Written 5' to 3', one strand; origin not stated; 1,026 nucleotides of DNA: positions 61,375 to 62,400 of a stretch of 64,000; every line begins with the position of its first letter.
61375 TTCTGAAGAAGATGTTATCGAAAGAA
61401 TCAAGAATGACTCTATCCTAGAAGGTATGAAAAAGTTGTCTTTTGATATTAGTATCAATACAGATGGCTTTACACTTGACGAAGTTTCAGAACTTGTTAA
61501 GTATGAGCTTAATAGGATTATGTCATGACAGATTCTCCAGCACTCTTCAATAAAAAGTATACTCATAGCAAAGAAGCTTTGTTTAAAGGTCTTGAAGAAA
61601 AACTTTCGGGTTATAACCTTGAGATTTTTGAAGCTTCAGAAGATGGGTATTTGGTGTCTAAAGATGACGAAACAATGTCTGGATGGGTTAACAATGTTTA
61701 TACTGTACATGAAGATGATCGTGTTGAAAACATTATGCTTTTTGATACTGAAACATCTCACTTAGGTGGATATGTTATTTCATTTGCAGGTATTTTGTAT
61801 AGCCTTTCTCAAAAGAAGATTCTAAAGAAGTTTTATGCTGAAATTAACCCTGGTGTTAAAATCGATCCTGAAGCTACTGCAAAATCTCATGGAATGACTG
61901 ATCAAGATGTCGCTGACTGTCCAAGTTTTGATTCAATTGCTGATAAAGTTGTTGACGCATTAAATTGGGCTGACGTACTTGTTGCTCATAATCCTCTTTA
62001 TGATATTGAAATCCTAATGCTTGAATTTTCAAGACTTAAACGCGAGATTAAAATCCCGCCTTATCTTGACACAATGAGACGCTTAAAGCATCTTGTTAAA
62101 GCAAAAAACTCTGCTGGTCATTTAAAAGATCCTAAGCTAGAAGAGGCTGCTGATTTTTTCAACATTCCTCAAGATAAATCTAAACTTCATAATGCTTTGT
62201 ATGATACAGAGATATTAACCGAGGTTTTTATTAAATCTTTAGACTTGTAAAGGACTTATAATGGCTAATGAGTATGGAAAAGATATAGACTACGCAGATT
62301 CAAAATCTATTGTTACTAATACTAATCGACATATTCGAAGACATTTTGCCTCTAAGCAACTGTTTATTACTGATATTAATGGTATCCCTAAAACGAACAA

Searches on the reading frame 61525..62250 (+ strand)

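Call 13: search_protein_families(library=pfam, proteins=[window:61525-62250:+], max_evalue=0.001)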
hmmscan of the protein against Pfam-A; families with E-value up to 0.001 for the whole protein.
window:61525-62250:+ (241 aa): 1 family
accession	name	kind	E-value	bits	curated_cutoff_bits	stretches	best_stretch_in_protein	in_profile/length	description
PF00929.31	RNase_T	-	1.8e-15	58.3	24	1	73-235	3-164/164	Exonuclease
